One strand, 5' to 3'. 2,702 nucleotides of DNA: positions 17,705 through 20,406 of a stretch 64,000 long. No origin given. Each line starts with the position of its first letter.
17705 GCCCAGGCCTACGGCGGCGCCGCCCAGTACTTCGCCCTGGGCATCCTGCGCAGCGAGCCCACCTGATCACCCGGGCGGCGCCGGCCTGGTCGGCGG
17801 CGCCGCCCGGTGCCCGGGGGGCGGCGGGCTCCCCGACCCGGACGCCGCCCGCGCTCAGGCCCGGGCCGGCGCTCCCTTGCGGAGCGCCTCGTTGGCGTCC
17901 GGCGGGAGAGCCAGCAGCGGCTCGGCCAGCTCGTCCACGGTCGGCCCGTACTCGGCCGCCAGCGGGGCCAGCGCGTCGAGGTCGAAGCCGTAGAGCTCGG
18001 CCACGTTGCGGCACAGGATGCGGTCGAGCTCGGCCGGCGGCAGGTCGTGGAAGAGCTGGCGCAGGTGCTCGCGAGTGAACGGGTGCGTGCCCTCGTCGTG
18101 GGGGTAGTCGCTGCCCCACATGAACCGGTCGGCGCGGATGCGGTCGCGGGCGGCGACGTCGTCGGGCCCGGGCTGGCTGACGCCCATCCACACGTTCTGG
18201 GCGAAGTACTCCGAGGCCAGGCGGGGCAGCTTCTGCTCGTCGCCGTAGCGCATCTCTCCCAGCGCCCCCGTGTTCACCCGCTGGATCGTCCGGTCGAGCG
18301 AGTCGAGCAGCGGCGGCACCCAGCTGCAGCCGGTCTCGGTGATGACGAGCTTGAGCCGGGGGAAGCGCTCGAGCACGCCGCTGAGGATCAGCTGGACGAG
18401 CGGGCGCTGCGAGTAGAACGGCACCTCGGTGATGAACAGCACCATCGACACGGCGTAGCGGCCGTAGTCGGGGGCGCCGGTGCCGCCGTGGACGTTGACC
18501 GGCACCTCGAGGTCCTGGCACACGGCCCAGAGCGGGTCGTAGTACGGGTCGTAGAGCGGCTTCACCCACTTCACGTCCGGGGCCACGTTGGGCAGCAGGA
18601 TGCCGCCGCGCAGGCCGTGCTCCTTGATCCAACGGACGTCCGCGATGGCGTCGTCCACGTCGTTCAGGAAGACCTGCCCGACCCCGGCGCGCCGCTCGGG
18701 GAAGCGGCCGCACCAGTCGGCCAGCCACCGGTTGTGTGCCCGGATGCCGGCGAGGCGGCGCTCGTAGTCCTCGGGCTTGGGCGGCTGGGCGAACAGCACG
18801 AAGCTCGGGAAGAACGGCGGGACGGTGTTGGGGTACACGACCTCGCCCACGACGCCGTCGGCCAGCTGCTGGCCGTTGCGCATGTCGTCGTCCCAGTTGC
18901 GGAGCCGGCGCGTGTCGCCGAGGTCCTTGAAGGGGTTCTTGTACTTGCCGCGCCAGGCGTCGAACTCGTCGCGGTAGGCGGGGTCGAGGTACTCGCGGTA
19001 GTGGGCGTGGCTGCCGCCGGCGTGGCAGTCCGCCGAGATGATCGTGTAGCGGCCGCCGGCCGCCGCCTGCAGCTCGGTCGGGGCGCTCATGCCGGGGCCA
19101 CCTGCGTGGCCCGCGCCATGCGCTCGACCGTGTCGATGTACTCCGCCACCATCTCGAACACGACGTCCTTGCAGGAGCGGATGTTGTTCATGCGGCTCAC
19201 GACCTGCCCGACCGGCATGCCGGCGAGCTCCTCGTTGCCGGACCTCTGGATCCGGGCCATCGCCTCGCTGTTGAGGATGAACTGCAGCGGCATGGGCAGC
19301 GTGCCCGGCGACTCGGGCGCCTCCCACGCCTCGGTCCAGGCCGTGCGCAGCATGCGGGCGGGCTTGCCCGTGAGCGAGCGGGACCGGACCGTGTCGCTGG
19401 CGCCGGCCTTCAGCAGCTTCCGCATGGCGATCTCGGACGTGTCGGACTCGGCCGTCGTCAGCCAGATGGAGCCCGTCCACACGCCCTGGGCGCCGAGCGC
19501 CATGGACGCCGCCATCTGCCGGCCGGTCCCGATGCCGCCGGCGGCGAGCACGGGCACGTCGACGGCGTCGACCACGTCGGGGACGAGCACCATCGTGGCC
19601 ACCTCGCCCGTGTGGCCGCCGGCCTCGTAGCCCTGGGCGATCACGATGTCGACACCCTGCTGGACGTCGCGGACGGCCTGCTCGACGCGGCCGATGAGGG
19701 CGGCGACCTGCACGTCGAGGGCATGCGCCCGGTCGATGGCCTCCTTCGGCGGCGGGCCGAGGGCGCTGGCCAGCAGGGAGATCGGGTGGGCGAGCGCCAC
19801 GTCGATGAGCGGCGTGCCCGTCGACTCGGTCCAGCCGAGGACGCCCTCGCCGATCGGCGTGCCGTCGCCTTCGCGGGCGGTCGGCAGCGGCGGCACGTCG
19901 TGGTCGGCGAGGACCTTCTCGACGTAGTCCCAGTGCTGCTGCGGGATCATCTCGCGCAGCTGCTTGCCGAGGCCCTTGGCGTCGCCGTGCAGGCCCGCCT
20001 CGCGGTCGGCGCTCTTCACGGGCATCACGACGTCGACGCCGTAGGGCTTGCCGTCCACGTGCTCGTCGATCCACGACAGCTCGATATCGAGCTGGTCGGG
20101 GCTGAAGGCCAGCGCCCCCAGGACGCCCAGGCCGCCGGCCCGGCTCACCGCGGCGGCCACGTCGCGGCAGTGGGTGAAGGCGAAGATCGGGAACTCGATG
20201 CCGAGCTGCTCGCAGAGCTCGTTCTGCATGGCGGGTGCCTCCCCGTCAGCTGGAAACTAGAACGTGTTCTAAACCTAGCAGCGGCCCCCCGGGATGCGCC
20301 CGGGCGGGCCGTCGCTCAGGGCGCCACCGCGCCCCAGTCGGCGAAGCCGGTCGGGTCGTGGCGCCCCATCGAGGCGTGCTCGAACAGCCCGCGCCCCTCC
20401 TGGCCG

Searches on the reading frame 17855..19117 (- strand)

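Call 71: search_protein_families(library=pfam, proteins=[window:17855-19117:-], max_evalue=0.00001)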
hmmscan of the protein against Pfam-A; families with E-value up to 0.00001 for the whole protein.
window:17855-19117:- (420 aa): 1 family
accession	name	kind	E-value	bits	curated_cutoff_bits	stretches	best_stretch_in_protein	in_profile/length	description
PF04909.20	Amidohydro_2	-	2.6e-30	106.6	26.4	1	43-378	11-289/289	Amidohydrolase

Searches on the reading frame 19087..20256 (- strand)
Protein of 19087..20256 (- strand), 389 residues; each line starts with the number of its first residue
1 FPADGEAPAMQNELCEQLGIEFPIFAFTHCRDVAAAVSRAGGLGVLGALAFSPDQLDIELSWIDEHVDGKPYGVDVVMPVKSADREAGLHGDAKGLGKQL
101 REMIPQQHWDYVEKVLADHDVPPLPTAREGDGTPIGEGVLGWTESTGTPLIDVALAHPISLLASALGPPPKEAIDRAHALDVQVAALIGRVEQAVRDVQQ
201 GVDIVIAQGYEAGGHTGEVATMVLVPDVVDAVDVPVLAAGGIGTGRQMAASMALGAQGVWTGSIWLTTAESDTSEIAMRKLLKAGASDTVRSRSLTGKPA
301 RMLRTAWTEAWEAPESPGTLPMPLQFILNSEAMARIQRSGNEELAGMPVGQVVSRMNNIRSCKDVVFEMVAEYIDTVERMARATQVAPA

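Call 71: search_protein_families(library=pfam, proteins=[window:19087-20256:-], max_evalue=0.00001)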
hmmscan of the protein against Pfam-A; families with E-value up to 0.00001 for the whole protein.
window:19087-20256:- (389 aa): 3 families
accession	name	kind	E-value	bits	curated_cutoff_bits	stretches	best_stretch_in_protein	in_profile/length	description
PF03060.21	NMO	-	5.3e-56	190.8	28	1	20-371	10-330/331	Nitronate monooxygenase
PF00478.31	IMPDH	-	4.5e-07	29.6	25.6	0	220-278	194-252/345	IMP dehydrogenase / GMP reductase domain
PF01070.24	FMN_dh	-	2.5e-06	27.2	24.9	1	190-268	228-308/350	FMN-dependent dehydrogenase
